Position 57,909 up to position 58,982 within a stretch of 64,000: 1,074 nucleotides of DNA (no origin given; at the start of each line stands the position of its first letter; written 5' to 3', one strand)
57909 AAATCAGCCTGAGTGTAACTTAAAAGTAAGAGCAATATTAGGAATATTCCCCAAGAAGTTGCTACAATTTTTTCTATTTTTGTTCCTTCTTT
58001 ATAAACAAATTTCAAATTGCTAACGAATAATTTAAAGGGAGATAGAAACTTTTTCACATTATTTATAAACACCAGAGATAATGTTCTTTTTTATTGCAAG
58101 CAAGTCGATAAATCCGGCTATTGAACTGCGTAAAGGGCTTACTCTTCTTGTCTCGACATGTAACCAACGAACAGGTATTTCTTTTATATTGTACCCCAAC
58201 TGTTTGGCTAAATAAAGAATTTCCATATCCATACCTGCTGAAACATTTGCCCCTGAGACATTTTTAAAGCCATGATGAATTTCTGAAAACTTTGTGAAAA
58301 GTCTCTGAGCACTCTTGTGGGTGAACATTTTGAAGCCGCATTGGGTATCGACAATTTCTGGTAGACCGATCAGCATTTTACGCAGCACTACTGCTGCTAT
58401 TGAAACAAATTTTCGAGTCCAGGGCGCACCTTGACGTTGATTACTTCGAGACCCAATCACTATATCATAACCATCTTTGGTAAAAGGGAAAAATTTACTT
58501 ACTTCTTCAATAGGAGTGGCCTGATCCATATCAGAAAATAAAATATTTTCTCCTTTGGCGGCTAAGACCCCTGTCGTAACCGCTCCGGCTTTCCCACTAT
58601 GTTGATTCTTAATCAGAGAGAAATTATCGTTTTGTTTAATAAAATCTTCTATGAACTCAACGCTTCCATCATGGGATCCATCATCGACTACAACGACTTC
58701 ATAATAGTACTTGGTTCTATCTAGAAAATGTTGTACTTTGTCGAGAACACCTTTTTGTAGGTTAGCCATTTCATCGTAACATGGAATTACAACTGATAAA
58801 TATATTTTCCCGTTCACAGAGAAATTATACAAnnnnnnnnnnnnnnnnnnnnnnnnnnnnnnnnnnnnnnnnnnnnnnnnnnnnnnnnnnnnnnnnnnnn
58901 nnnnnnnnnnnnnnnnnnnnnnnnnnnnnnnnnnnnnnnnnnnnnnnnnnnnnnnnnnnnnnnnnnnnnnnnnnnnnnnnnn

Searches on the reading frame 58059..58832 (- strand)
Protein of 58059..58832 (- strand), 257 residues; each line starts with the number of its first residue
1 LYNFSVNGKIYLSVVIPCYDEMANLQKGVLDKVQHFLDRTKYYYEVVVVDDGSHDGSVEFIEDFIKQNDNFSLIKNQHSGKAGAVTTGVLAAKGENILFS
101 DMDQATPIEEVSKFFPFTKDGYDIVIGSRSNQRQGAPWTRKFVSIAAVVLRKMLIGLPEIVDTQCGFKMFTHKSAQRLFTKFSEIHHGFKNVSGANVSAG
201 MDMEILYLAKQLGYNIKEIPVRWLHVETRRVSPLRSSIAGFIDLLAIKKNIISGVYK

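Call 13: search_protein_families(library=pfam, proteins=[window:58059-58832:-], max_evalue=0.01)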
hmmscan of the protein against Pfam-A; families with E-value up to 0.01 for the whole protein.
window:58059-58832:- (257 aa): 2 families
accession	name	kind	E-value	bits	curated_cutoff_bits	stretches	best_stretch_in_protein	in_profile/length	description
PF00535.33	Glycos_transf_2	-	1.6e-23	83.9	23.3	1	13-141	1-127/168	Glycosyl transferase family 2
PF10111.15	Glyco_tranf_2_2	-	3.7e-06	27.1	27.3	1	13-106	1-94/276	Glycosyltransferase like family 2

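Call 29: find_homologous_proteins(query=window:58059-58832:-, max_evalue=1e-40)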
Query window:58059-58832:- (257 aa): 3191 proteins with E <= 1e-40 among 4658 candidates; the best 120 are listed.
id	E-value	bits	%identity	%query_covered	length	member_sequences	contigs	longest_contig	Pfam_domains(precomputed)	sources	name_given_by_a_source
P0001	6.9e-164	561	100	98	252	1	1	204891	PF10111.15,PF00535.33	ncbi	-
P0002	3.5e-144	497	88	96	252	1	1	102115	PF10111.15,PF00535.33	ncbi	-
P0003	1.5e-137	475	89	92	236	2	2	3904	PF00535.33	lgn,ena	-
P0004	2.3e-123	429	76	96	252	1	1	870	PF10111.15,PF00535.33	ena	-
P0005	5.6e-112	391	67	96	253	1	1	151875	PF10111.15,PF13641.13,PF00535.33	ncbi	-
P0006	1.1e-111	390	67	98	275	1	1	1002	PF10111.15,PF00535.33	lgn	-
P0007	1.3e-108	380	66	96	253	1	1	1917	PF10111.15,PF13641.13,PF00535.33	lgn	-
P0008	1.1e-107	377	66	100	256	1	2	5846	PF10111.15,PF13641.13,PF00535.33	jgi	jgi:dolichyl-phosphate beta-glucosyltransferase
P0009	1.6e-107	377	65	97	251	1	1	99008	PF10111.15,PF13641.13,PF00535.33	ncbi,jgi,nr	ncbi:glycosyltransferase [Candidatus Microgenomates bacterium]|nr:MAG: glycosyltransferase [Candidat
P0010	3.6e-107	375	65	96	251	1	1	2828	PF10111.15,PF13641.13,PF00535.33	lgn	-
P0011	4.0e-107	375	65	96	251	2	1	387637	PF10111.15,PF13641.13,PF00535.33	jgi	-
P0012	5.8e-107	375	66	97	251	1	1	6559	PF10111.15,PF13641.13,PF00535.33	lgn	-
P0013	1.4e-106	374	66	96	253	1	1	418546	PF10111.15,PF13641.13,PF00535.33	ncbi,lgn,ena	-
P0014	2.2e-106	373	65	95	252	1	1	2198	PF10111.15,PF13641.13,PF00535.33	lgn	-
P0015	2.2e-106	373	65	97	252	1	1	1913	PF10111.15,PF13641.13,PF00535.33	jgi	jgi:dolichyl-phosphate beta-glucosyltransferase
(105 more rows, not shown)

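Call 30: find_encoding_contigs(protein=P0001, flank=10000, max_places=3)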
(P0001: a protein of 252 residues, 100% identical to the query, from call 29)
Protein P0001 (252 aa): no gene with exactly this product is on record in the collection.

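Call 31: find_encoding_contigs(protein=P0002, flank=10000, max_places=3)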
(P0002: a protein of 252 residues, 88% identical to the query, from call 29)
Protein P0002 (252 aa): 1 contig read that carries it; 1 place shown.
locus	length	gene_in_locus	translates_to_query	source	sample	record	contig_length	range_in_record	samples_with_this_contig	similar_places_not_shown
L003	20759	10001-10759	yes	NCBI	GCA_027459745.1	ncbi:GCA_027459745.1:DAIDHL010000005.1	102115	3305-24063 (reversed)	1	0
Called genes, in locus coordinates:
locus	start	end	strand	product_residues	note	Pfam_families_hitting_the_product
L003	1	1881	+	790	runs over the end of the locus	PF02190:LON_substr_bdg, PF00004:AAA, PF07728:AAA_5, PF22667:Lon_lid, PF05362:Lon_C, PF13541:ChlI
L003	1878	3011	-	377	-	-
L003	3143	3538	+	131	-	PF00076:RRM_1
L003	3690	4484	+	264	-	PF01177:Asp_Glu_race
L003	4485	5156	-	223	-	PF02353:CMAS (weak), PF13489:Methyltransf_23, PF07021:MetW, PF08241:Methyltransf_11, PF08242:Methyltransf_12, PF13649:Methyltransf_25, PF13847:Methyltransf_31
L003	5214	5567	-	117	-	PF00072:Response_reg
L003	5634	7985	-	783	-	PF08448:PAS_4, PF13426:PAS_9 (weak), PF00989:PAS, PF13426:PAS_9, PF01590:GAF, PF13185:GAF_2, PF00512:HisKA, PF02518:HATPase_c, +4 more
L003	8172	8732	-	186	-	-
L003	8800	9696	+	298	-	-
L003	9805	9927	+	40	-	-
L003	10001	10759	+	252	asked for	PF00535:Glycos_transf_2, PF10111:Glyco_tranf_2_2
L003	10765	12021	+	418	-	PF26314:MptA_B_family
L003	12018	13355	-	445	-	-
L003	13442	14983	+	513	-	PF13231:PMT_2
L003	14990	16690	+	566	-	PF02366:PMT (weak), PF13231:PMT_2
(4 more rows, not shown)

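Call 32: find_encoding_contigs(protein=P0003, flank=10000, max_places=4)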
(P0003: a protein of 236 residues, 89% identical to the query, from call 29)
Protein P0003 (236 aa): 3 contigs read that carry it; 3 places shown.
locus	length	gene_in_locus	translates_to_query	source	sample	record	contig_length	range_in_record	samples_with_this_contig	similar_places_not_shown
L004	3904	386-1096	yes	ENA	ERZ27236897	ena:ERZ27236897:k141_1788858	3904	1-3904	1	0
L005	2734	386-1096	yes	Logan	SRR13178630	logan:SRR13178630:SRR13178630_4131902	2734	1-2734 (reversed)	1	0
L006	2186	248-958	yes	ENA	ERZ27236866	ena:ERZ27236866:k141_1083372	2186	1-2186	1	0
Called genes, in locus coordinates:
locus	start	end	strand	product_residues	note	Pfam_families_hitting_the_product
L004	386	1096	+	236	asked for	PF00535:Glycos_transf_2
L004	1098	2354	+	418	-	PF26314:MptA_B_family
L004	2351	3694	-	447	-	-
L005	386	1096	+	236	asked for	PF00535:Glycos_transf_2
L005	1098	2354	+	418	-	PF26314:MptA_B_family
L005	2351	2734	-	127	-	?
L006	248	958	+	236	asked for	PF00535:Glycos_transf_2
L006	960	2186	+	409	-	?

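Call 37: find_encoding_contigs(protein=P0005, flank=6000, max_places=2)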
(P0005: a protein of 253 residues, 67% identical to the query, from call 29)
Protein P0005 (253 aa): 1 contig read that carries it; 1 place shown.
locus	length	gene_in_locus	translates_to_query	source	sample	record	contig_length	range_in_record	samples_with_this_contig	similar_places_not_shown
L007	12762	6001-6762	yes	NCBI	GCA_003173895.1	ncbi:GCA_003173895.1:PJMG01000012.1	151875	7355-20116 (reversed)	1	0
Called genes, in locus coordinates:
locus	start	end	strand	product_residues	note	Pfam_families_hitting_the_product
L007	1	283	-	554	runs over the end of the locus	-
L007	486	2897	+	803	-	PF02190:LON_substr_bdg, PF13401:AAA_22 (faint), PF00004:AAA, PF07728:AAA_5, PF22667:Lon_lid, PF05362:Lon_C, PF13541:ChlI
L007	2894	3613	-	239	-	-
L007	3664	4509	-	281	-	-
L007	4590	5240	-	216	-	PF01931:NTPase_I-T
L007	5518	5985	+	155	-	PF00293:NUDIX, PF14815:NUDIX_4 (weak)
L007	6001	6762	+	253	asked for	PF00535:Glycos_transf_2, PF10111:Glyco_tranf_2_2, PF13641:Glyco_tranf_2_3 (weak)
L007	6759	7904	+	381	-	PF26314:MptA_B_family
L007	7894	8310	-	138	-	-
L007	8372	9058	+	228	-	-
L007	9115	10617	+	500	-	PF13231:PMT_2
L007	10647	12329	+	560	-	PF02366:PMT (weak), PF13231:PMT_2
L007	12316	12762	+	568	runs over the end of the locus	-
